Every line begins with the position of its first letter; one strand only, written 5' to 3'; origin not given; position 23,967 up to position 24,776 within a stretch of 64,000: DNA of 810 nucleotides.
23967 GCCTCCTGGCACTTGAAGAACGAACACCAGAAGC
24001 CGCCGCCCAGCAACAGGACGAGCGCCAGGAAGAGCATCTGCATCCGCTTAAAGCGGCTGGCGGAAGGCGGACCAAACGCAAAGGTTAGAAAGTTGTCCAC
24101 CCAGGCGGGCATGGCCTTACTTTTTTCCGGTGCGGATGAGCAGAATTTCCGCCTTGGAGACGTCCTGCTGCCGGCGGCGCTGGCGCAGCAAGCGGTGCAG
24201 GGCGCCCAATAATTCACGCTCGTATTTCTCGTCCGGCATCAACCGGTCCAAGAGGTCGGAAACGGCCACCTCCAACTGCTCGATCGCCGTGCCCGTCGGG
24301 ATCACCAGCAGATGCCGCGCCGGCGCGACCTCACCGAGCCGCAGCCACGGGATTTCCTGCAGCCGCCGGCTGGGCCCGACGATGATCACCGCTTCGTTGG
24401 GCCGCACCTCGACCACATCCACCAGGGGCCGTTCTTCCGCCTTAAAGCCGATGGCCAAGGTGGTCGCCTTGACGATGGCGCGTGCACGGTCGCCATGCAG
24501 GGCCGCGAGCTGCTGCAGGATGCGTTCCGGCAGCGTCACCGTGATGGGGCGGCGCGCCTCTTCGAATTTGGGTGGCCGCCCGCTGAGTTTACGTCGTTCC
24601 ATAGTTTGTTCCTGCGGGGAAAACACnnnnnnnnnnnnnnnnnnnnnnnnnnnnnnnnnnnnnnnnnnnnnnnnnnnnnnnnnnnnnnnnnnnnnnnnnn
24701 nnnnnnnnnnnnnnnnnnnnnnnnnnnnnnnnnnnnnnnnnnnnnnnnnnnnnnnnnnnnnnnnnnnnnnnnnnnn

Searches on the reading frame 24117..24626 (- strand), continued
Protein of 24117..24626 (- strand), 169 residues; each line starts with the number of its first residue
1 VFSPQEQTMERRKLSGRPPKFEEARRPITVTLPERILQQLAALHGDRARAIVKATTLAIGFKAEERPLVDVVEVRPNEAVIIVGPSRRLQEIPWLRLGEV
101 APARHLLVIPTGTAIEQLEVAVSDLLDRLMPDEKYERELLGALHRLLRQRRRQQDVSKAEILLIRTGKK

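Call 50: fold_search(model_id=the predicted structure, library=pdb)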
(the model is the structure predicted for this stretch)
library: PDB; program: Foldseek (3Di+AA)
matches with E <= 10: 217; with E <= 0.001: 0
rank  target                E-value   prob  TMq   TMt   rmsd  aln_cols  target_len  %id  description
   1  8r7e_E                8.0e-02  0.35  0.22  0.05  19.5       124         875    7  MutSbeta bound to compound CHDI-00898647 in the canonical DNA-mismatch bound form (released 2024-11-27)
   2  9a5g_A                1.0e-01  0.20  0.18  0.16  22.6       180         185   13  Integrative model of RRF-YTWF by crosslinking MS and deep learning (released 2024-09-18)
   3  8r7c_E                1.1e-01  0.30  0.22  0.05  19.4       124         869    7  MutSbeta bound to compound CHDI-00915542 in the canonical DNA-mismatch bound form (released 2024-11-27)
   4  8olx_A                1.4e-01  0.23  0.20  0.05  18.0       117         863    7  MutSbeta bound to (CAG)2 DNA (canonical form) (released 2023-05-24)
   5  8rb1_A                1.4e-01  0.23  0.21  0.05  19.8       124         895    7  The crystal structure of DNA-bound human MutSbeta (MSH2_K675R/MSH3_K902R) in the canonical mismatch bound conformation (released 2025-06-11)
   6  5yk4_A                1.4e-01  0.20  0.19  0.05  20.4       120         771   14  Mismatch Repair Protein (released 2017-11-22)
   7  8rau_A                1.6e-01  0.21  0.21  0.05  20.5       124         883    6  The crystal structure of DNA-bound human MutSbeta (MSH2/MSH3) in the canonical mismatch bound conformation with ADP bo (released 2025-06-11)
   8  1wbd_B                1.7e-01  0.20  0.20  0.05  22.5       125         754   14  Crystal structure of E. coli DNA mismatch repair enzyme MutS, E38Q mutant, in complex with a G.T mismatch (released 2006-01-18)
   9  8rb0_A                1.7e-01  0.20  0.21  0.05  19.6       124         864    7  The crystal structure of DNA-bound human MutSbeta (MSH2_E749A/MSH3) in the canonical mismatch bound conformation with  (released 2025-06-11)
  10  8rb2_A                1.9e-01  0.23  0.21  0.05  18.4       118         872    7  The crystal structure of DNA-bound human MutSbeta (MSH2_E749A/MSH3_E976A) in the canonical mismatch bound conformation (released 2025-06-11)
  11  8r7v_A                2.0e-01  0.20  0.21  0.05  19.7       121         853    7  MutSbeta bound to compound CHDI-00898647 in the canonical DNA-mismatch bound form (released 2024-10-30)
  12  2wtu_A                2.0e-01  0.18  0.19  0.05  22.8       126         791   13  Crystal structure of Escherichia coli MutS in complex with a 16 basepair oligo containing an A.A mismatch. (released 2010-02-09)
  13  7ai6_A                2.2e-01  0.18  0.20  0.05  19.9       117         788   13  MutS in mismatch bound state (released 2021-03-31)
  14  8raz_A                2.2e-01  0.18  0.21  0.05  19.6       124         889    7  The crystal structure of DNA-bound human MutSbeta (MSH2_E749A/MSH3_E976A) in the canonical mismatch bound conformation (released 2025-06-11)
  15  1wb9_B                2.8e-01  0.15  0.19  0.05  22.2       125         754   14  Crystal Structure of E. coli DNA Mismatch Repair enzyme MutS, E38T mutant, in complex with a G.T mismatch (released 2006-01-18)
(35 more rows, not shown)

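Call 57: search_protein_families(library=phrogs, alignment_id=A2, max_evalue=1)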
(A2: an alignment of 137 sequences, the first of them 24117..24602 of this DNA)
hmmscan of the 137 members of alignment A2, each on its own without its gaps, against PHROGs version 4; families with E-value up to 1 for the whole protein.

A. member 1, window:24117-24602:- (161 aa): 0 families

B. families by the number of members that match (of 137 scanned): 72 families (the first 25 are shown)
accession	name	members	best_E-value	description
phrog_4738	-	48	0.00025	transcriptional repressor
phrog_29712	-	17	0.081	-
phrog_3431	-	10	0.0027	Arc-like repressor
phrog_22153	-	6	0.018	-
phrog_3900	-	5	0.016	-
phrog_876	-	3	0.027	transcriptional repressor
phrog_15865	-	3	0.035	RNA polymerase sigma factor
phrog_9968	-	3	0.15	methyltransferase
phrog_7250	-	2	0.026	-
phrog_6327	-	2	0.028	-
phrog_16338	-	2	0.048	-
phrog_6910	-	2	0.12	-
phrog_30180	-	2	0.12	-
phrog_33055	-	2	0.14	-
phrog_31631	-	2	0.15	-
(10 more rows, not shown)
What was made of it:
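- On Ribbon-helix-helix (MetJ/Arc) superfamily: PHROG repressor and Arc-like hits occur in 48 and 10 of 137 members, with best E-values of 2.5e-4 and 2.7e-3 (call 57).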

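Call 58: search_protein_families(library=phrogs, proteins=[P0122, P0124, P0126, P0128, P0134, P0138, P0148, P0162, P0175, P0208], max_evalue=1)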
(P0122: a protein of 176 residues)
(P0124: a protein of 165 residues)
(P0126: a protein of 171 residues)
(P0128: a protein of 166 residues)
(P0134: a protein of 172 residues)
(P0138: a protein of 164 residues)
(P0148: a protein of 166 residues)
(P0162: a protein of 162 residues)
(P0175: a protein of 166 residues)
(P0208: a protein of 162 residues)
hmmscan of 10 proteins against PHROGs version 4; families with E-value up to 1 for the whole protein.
P0122 (176 aa): 2 families
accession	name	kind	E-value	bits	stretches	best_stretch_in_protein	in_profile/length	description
phrog_4738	-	transcription regulation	0.029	15.1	1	6-45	5-45/59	transcriptional repressor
phrog_30180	-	unknown function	0.12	13.4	1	94-121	10-37/63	-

P0124 (165 aa): 0 families

P0126 (171 aa): 1 family
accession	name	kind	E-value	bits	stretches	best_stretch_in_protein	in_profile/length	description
phrog_4738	-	transcription regulation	0.0077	16.9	1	23-54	9-45/59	transcriptional repressor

P0128 (166 aa): 1 family
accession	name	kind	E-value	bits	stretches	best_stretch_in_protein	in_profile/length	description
phrog_29712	-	unknown function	0.21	12.8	1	11-50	42-82/94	-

P0134 (172 aa): 0 families

P0138 (164 aa): 1 family
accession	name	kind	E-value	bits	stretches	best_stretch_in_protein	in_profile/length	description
phrog_4064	-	unknown function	0.18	12.7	1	28-100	8-83/147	-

P0148 (166 aa): 2 families
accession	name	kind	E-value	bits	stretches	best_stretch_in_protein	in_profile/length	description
phrog_4738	-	transcription regulation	0.13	13.1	1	13-50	7-45/59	transcriptional repressor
phrog_3431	-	transcription regulation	0.15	12.8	0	14-44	8-38/67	Arc-like repressor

P0162 (162 aa): 1 family
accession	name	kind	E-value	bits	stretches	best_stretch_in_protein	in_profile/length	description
phrog_6797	-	unknown function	0.65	11.2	0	117-156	15-55/107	-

P0175 (166 aa): 2 families
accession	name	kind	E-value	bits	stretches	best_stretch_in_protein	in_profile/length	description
phrog_22153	-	unknown function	0.19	12.7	1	10-39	15-45/71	-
phrog_29658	-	unknown function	0.4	11.4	1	41-65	23-47/167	-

P0208 (162 aa): 0 families
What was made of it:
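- Closest known: CopG / Arc / Mnt and phage Arc-like repressors. Same: PHROG 'transcriptional repressor' and 'Arc-like repressor' families recur among members (calls 57, 58).
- The matches lie in residues about 6-54 (calls 57, 58).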

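Call 85: search_protein_families(library=padloc, proteins=[window:24117-24602:-], max_evalue=0.1)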
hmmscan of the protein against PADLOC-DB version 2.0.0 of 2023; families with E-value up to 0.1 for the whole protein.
window:24117-24602:- (161 aa): 1 family
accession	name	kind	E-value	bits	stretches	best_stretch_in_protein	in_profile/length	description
PDLC00470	JetB1|JetB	-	0.0023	15.3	1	105-155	135-187/223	DUF4194 domain; MukE-like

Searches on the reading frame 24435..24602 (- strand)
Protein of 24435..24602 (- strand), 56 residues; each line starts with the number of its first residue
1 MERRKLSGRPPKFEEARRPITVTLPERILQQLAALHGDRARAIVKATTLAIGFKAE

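Call 54: search_solved_structures(query=A4, max_evalue=10, show_alignments=5)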
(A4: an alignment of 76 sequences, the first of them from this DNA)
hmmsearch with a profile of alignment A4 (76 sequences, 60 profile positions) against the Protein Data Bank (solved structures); distinct sequences matched with E-value up to 10: 13.
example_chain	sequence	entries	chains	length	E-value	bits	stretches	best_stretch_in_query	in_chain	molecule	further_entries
2cpg_A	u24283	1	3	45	0.36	13.2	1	22-39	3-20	TRANSCRIPTIONAL REPRESSOR COPG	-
1b01_A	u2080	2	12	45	0.36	13.2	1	22-39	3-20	TRANSCRIPTIONAL REPRESSOR COPG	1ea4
9eho_H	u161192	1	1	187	0.99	11.8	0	19-33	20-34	Large ribosomal subunit protein uL6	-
6tmg_x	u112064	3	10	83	1.2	11.6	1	3-18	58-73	ATPTG17 | ATPTG17,ATPTG17,ATPTG17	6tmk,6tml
2yhe_A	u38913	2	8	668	1.2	11.5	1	21-50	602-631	SEC-ALKYL SULFATASE | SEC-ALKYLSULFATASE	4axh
4av7_A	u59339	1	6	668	1.2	11.5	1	21-50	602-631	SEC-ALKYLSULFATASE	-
21ag_R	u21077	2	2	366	1.5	11.2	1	35-57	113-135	5-hydroxytryptamine receptor 1F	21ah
9q69_D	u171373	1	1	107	1.7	11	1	6-30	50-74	RP.057 Light Chain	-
6nf5_L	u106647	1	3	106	2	10.8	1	7-30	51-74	BG18-like precursor HMP1 fragment antigen binding light chain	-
7ly0_L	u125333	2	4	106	2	10.8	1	7-30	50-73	S2M28 Fab Light Chain variable region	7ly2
4aiz_A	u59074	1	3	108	2.1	10.8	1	7-30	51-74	V2-17 PROTEIN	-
4aiz_B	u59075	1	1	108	2.1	10.8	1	7-30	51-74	V2-17 PROTEIN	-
1q5v_A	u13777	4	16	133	3.4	10.1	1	22-57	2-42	Nickel responsive regulator | Nickel-responsive regulator | Nickel-responsive regulatory protein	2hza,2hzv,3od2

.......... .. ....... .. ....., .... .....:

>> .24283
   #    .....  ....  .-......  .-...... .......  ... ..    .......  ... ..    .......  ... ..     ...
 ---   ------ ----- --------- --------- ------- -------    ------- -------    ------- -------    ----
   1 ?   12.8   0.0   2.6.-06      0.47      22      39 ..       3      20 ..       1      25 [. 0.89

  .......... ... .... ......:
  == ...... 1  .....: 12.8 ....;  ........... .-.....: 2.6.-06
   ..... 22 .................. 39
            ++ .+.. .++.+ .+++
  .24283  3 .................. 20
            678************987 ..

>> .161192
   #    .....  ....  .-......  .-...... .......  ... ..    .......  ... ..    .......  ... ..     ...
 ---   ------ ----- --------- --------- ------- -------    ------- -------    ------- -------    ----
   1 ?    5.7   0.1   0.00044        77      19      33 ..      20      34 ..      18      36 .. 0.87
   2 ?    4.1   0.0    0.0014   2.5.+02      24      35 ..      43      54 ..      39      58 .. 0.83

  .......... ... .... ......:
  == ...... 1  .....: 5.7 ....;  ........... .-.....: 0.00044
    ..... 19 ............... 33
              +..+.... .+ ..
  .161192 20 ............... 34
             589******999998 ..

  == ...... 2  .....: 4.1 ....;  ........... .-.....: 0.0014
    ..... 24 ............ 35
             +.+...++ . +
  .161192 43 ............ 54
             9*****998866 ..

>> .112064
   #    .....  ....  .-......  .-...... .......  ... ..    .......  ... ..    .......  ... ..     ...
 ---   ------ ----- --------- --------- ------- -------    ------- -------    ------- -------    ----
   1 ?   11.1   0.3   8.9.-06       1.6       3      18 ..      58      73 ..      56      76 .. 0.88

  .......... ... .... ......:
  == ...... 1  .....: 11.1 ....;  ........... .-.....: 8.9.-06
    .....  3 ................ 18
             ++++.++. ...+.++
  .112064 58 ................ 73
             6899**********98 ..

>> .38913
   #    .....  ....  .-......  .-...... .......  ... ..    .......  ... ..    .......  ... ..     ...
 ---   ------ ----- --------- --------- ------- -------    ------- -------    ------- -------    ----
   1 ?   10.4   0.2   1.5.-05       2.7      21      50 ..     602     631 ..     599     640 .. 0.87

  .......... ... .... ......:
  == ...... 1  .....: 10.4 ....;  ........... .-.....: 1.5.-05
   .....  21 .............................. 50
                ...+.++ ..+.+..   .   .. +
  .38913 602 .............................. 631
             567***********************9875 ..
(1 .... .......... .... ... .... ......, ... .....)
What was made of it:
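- Closest known: CopG / Arc / Mnt and phage Arc-like repressors. Same: CopG is the best PDB sequence hit (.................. aligned to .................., call 54).
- The N-terminal profile's best PDB hit is CopG, aligned in register, with NikR also listed (call 54).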
